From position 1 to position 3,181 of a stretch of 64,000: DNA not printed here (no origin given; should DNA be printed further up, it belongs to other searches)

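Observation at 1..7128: AT-rich accessory island: helical-repeat giant, HEPN-like protein, TM-ankyrin protein and BrnT/BrnA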

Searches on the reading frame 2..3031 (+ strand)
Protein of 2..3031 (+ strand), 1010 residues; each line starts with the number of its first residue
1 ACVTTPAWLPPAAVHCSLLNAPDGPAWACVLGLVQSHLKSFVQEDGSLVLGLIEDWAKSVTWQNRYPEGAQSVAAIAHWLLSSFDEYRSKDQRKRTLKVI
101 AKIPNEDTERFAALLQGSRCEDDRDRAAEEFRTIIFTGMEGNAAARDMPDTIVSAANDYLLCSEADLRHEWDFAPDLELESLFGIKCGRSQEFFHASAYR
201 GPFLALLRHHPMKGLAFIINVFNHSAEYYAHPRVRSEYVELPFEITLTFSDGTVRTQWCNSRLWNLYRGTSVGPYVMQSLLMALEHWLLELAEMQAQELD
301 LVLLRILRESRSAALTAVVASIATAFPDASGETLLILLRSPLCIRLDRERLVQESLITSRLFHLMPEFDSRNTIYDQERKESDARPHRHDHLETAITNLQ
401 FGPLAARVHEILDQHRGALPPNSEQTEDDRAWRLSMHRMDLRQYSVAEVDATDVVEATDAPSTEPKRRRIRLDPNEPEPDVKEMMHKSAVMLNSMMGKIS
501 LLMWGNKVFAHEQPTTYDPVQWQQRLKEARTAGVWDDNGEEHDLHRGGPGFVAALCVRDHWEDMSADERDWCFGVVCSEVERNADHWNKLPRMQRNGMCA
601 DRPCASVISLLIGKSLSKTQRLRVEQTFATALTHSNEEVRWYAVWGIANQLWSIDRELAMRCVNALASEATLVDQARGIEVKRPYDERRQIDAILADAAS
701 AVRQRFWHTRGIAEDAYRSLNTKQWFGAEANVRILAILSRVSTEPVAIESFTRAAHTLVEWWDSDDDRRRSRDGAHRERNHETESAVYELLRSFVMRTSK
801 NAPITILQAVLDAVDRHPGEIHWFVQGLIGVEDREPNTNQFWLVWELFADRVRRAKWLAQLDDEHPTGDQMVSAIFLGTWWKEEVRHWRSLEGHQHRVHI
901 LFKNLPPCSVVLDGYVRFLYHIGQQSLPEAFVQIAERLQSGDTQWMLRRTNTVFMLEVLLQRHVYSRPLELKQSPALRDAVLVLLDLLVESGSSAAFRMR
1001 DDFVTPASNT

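Call 6: search_protein_families(library=pfam, proteins=[window:2-3031:+], max_evalue=0.01)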
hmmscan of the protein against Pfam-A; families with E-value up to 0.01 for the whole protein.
window:2-3031:+ (1010 aa): 1 family
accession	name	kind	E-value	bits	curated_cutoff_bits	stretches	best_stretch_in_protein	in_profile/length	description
PF22618.1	RskA_N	-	0.0098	16.5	27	0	686-706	16-36/48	Anti-sigma-K factor RskA, N-terminal domain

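Call 7: search_protein_families(library=padloc, proteins=[window:2-3031:+], max_evalue=0.1)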
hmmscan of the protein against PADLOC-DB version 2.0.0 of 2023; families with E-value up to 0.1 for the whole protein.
window:2-3031:+ (1010 aa): 1 family
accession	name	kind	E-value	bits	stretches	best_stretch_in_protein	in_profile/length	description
PDLC02169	Avs4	-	3.8e-100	334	1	18-1003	592-1569/1570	-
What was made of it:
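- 1..3034 (+): 3' part (1010 codons, reading frame from base 2) of an Avs4-type STAND/NLR-like anti-phage gene. It encodes the C-terminal helical sensor domain. The 5' 2.2 kb (effector plus NTPase) lies upstream of the window. PADLOC Avs4 E=3.8e-100 over profile positions 592-1569 of 1570 (call 7).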

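Call 8: search_protein_families(library=ncbifam, proteins=[window:2-3031:+], max_evalue=0.1)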
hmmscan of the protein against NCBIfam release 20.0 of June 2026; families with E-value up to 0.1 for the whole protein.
window:2-3031:+ (1010 aa): 1 family
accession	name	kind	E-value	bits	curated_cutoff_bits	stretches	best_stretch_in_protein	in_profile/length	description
NF041815.1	Avs4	equivalog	7.6e-106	354.9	1500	1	19-1002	603-1577/1579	AVAST type 4 anti-phage nuclease Avs4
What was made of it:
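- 1..3034 (+): NCBIfam NF041815 Avs4 E=7.6e-106 over positions 603-1577 of 1579 (call 8).
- On Avs4 (AVAST type 4): The window fragment scores 3.8e-100 and 7.6e-106 (calls 7, 8). The window fragment of 1010 aa scores 354.9 bits (call 8).
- Fragment: PADLOC 3.8e-100 and NCBIfam 7.6e-106 (calls 7, 8). The Avs4 fragment scores far below NCBIfam's equivalog cut-off (355 against 1500 bits, call 8).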

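Call 9: search_solved_structures(query=window:2-3031:+, max_evalue=0.01, show_alignments=1)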
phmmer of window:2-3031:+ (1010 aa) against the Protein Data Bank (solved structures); distinct sequences matched with E-value up to 0.01: 1.
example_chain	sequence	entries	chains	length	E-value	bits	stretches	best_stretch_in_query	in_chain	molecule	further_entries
8dgf_A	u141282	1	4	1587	2.7e-49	170.9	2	18-577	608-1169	ATP-binding protein Avs4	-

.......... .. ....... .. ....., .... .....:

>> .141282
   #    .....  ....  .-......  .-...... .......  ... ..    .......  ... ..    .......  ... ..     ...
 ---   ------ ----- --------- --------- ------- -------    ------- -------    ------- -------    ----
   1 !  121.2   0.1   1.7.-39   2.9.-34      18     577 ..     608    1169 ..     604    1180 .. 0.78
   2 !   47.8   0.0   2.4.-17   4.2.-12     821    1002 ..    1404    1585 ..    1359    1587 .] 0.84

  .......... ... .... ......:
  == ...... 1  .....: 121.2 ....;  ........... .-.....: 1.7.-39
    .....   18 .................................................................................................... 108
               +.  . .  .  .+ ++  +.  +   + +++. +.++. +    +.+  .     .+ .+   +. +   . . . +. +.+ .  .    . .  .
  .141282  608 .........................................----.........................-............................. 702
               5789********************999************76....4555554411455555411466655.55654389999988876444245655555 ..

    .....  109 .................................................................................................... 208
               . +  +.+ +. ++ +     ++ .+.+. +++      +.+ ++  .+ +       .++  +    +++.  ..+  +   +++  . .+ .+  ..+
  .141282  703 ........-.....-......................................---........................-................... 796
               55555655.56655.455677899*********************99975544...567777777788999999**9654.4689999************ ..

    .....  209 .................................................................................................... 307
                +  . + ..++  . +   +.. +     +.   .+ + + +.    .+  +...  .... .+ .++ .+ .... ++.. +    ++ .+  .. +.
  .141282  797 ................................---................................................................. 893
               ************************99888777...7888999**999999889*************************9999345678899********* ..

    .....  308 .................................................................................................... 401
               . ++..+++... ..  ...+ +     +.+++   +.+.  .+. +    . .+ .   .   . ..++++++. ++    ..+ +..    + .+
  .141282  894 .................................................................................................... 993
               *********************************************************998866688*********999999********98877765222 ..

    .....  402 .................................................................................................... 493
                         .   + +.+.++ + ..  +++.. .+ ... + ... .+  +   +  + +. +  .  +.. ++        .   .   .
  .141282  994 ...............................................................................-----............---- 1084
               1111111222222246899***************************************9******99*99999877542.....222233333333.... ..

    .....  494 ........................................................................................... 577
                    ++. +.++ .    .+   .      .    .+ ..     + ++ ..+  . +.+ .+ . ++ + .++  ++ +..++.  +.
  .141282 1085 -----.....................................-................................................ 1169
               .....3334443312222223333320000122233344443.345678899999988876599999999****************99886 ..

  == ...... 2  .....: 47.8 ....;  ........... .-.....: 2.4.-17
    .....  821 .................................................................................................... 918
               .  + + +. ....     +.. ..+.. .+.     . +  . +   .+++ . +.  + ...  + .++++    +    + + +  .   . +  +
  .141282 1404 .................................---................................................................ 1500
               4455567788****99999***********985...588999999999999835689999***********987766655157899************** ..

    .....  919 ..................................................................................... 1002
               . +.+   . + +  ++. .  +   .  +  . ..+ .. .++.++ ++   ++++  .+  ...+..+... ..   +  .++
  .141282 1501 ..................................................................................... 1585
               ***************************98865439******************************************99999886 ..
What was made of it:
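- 1..3034 (+): PDB 8dgf_A 'ATP-binding protein Avs4' E=2.7e-49, residues 608-1587 (call 9).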
